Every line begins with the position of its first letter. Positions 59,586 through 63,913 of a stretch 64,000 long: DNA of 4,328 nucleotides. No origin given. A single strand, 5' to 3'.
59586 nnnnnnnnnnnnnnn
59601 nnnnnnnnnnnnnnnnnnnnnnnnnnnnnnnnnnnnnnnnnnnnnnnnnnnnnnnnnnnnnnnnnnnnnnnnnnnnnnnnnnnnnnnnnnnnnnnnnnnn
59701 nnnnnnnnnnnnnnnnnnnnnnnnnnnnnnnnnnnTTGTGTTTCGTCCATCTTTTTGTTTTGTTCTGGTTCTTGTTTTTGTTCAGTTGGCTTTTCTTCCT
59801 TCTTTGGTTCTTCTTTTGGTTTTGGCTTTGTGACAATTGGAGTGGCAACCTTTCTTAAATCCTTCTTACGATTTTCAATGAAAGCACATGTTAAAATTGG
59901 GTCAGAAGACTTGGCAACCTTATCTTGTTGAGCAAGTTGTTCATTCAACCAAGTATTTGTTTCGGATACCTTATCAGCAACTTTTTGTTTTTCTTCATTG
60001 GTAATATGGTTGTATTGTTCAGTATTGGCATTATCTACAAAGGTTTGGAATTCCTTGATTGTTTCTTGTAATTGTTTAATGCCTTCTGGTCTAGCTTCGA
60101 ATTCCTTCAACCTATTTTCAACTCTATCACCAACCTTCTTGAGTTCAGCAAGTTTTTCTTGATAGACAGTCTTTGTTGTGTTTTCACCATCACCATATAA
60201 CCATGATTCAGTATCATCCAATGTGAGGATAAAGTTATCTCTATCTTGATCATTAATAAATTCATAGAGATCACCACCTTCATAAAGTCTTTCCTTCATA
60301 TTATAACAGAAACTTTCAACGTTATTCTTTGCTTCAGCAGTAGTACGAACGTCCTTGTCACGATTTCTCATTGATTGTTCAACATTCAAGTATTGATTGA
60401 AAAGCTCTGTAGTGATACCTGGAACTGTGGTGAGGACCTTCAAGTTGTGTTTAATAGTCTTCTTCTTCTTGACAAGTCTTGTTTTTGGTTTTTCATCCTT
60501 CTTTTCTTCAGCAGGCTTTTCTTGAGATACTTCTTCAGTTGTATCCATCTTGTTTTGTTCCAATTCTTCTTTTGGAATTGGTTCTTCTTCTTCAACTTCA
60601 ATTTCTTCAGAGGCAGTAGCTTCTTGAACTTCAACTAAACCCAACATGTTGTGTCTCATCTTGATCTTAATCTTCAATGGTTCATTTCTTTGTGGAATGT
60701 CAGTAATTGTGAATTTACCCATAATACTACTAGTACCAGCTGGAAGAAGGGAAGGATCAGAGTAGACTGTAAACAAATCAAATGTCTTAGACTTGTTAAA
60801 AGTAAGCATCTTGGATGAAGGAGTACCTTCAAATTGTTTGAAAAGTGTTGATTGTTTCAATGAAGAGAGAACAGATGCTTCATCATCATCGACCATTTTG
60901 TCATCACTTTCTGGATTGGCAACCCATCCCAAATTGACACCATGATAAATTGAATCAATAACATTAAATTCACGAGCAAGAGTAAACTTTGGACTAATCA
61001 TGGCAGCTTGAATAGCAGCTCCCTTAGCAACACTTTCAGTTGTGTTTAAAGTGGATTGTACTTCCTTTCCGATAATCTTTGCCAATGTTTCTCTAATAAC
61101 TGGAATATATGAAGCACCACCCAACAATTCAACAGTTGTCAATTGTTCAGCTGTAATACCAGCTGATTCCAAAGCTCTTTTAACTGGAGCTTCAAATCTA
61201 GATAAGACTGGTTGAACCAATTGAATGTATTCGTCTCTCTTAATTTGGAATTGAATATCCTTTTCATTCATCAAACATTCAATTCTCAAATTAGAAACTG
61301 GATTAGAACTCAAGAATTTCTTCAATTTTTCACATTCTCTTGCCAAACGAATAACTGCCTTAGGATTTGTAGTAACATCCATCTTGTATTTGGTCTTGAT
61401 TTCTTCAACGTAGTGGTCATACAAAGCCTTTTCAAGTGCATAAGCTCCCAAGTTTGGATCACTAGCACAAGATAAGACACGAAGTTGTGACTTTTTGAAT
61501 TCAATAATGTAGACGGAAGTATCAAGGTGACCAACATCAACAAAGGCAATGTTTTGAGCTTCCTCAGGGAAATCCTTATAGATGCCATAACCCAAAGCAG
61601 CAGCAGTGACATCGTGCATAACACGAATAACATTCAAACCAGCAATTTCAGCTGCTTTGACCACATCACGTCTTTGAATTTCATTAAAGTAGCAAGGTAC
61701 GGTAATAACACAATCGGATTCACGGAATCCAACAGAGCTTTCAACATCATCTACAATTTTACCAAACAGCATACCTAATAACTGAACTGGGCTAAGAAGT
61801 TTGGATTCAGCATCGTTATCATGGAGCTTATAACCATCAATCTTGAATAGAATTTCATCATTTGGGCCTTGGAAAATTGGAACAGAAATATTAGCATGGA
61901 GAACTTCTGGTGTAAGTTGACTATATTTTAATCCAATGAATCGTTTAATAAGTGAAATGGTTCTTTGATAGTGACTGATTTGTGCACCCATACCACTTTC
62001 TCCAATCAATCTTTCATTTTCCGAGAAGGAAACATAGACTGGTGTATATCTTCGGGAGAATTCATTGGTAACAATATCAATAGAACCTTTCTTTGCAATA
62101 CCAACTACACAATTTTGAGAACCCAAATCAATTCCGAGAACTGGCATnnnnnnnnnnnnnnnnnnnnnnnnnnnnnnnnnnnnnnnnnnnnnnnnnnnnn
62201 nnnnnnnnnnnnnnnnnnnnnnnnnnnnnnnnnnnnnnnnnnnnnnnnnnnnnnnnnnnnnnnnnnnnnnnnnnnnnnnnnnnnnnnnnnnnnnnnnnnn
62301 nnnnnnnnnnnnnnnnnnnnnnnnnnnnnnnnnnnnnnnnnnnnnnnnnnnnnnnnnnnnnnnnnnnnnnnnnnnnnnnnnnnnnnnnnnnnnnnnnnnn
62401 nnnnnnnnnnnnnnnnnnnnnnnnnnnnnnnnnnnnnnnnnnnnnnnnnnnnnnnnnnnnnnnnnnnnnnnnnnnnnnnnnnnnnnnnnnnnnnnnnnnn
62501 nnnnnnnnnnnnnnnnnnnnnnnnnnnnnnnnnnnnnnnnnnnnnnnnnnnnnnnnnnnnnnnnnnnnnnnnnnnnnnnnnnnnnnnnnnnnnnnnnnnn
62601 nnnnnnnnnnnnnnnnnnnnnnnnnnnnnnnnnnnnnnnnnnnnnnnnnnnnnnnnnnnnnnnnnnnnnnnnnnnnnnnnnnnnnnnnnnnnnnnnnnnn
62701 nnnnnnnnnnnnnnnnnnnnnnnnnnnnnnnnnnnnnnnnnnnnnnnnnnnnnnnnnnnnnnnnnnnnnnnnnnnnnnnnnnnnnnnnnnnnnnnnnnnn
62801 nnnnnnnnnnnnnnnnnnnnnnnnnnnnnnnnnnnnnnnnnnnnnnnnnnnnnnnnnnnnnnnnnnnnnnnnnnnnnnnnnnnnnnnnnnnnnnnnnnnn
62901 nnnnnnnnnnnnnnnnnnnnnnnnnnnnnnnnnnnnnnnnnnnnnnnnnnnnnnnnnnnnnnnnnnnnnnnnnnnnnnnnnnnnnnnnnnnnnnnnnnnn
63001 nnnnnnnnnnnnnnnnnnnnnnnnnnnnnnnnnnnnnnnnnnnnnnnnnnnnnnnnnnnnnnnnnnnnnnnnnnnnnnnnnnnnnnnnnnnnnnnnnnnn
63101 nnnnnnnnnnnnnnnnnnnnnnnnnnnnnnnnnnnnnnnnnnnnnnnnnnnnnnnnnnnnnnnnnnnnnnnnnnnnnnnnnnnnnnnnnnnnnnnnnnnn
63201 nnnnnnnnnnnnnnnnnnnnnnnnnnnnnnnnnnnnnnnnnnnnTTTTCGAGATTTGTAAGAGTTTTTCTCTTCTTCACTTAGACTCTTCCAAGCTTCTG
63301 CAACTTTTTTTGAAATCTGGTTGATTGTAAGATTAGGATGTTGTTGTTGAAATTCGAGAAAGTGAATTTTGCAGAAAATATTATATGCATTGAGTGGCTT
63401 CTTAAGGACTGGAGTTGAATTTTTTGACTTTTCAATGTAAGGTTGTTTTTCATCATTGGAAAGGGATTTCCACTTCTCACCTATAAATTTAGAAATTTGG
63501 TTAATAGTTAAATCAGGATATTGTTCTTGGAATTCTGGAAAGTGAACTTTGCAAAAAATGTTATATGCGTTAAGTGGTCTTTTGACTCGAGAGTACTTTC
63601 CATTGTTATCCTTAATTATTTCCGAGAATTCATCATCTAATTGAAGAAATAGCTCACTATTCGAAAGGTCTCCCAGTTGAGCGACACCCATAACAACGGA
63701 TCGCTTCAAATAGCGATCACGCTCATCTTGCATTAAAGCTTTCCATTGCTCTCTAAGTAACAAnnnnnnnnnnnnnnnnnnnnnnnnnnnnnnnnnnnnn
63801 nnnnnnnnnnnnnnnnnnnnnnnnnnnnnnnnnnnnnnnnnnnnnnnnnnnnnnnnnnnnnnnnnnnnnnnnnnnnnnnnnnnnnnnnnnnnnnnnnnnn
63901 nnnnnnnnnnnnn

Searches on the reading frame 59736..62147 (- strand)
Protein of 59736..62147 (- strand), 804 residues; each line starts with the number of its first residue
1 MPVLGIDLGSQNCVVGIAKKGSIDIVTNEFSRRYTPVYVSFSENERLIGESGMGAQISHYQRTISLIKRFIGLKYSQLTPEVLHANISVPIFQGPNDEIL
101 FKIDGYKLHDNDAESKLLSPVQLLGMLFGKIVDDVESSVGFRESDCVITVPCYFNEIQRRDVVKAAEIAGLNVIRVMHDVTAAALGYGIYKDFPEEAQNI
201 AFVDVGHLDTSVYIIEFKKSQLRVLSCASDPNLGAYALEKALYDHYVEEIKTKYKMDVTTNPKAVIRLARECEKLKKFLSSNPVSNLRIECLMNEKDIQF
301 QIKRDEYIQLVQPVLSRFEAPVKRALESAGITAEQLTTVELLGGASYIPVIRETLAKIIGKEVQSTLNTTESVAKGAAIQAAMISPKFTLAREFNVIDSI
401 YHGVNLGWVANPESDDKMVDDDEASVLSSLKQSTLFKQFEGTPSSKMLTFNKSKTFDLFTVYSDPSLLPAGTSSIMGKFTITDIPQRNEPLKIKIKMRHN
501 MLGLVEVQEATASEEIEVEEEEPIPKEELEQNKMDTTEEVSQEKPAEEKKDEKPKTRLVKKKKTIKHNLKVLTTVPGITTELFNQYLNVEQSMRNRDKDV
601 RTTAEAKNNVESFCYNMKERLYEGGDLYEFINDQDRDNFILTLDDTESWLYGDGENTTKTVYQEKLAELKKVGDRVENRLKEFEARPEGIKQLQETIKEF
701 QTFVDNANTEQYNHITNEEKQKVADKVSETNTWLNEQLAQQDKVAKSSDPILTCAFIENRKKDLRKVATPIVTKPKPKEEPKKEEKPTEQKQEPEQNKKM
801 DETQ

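Call 19: list_cluster_members(proteins=[window:59736-62147:-, window:57052-59709:+, P0001, P0003])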
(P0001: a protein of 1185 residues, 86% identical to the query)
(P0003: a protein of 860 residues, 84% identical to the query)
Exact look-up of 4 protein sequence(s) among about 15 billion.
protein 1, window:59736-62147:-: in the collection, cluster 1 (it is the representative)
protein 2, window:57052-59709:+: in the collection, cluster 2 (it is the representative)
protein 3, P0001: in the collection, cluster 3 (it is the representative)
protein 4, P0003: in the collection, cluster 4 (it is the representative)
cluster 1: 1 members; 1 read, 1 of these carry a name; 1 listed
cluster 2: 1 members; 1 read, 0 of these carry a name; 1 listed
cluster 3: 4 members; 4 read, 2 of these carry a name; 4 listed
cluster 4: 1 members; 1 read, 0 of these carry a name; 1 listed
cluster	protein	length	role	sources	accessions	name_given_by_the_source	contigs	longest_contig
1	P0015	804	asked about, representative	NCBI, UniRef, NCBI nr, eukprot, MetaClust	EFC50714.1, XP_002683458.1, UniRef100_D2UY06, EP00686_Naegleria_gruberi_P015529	predicted protein [Naegleria gruberi] | Predicted protein n=1 Tax=Naegleria gruberi TaxID=5762 RepID=D2UY06_NAEGR | uncharacterized protein NAEGRDRAFT_37170 [Naegleria gruberi]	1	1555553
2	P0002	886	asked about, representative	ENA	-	-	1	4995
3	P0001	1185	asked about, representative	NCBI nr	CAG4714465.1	unnamed protein product [Naegleria fowleri]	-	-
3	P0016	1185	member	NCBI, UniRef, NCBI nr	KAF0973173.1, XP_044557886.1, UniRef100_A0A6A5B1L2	hypothetical protein FDP41_008380 [Naegleria fowleri] | Dynein heavy chain linker domain-containing protein n=1 Tax=Naegleria fowleri TaxID=5763 ... | uncharacterized protein FDP41_008380 [Naegleria fowleri]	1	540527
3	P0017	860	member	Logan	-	-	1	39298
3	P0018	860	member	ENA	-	-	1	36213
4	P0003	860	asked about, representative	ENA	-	-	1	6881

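Call 29: find_encoding_contigs(protein=P0016, flank=10000, max_places=3)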
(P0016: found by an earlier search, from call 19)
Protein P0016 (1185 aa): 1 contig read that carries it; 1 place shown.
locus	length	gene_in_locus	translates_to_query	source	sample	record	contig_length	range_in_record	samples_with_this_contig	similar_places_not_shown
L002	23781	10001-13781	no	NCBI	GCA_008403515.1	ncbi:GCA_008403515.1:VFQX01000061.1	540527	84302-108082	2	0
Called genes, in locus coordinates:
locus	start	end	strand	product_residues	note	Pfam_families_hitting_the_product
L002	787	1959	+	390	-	PF26356:Pelota_N, PF03464:eRF1_2, PF03465:eRF1_3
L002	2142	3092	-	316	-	PF00153:Mito_carr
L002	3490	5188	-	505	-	PF00503:G-alpha, PF00025:Arf (weak)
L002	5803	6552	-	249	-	-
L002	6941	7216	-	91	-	-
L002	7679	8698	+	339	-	-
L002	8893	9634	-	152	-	PF01196:Ribosomal_L17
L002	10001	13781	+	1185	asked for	PF08393:DHC_N2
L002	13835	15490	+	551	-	-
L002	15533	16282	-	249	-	-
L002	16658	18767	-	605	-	-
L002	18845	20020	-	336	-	PF15669:CCDC24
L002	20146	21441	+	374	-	PF25172:Beta-prop_WDR3_2nd, PF25171:Beta-prop_WDR36-Utp21_1st, PF24817:WD40_WDHD1_1st, PF25173:Beta-prop_WDR3_1st, PF24814:WD40_Prp19, PF24796:WDR55, PF24807:WD40_CDC20-Fz, PF25174:Beta-prop_THOC3, +31 more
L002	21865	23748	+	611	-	PF08221:HTH_9, PF05645:RNA_pol_Rpc82, PF22536:WHD_POLR3C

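Call 33: find_encoding_contigs(protein=P0015, flank=10000, max_places=3)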
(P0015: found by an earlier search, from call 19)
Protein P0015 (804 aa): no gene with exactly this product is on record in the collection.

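Call 95: search_protein_families(library=pfam, proteins=[window:59736-62147:-], max_evalue=0.001)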
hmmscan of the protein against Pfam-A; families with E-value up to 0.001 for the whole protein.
window:59736-62147:- (804 aa): 3 families
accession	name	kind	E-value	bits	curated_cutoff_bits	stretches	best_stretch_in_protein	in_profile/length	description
PF00012.26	HSP70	-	2.8e-116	389.5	20.6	1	3-679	1-596/599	Hsp70 protein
PF06723.19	MreB_Mbl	-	8.5e-11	41.7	27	1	129-381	79-319/327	MreB/Mbl protein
PF02782.22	FGGY_C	-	0.00052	20.3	27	0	334-383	148-196/198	FGGY family of carbohydrate kinases, C-terminal domain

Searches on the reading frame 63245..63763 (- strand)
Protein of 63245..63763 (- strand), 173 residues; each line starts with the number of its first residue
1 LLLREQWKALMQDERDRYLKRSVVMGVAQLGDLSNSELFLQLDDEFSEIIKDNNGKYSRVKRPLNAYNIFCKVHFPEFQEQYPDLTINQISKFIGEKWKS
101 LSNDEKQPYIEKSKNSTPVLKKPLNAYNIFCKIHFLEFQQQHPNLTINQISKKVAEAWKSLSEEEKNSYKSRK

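Call 95: search_protein_families(library=pfam, proteins=[window:63245-63763:-], max_evalue=0.001)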
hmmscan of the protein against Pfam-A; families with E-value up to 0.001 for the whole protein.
window:63245-63763:- (173 aa): 6 families
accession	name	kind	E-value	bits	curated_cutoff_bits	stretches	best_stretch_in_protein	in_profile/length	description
PF00505.25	HMG_box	-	4.6e-36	123.5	25.4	2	60-114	1-55/69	HMG (high mobility group) box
PF09011.16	HMG_box_2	-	1.5e-24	86.9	22.4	2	59-114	3-58/72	HMG-box domain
PF24815.1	HMG_WDHD1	-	6.5e-11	42.5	51.6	2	64-112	2-51/51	WDHD1 HMG box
PF06382.17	Protamine_like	-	2.3e-06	28.3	21.3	0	136-173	91-128/183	Protamine and protamine like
PF06244.18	Ccdc124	-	4.5e-06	27.3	24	0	61-100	35-74/82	Coiled-coil domain-containing protein 124 /Oxs1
PF25753.1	SF0329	-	0.00011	22.9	27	0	44-89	76-119/165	SF0329 protein family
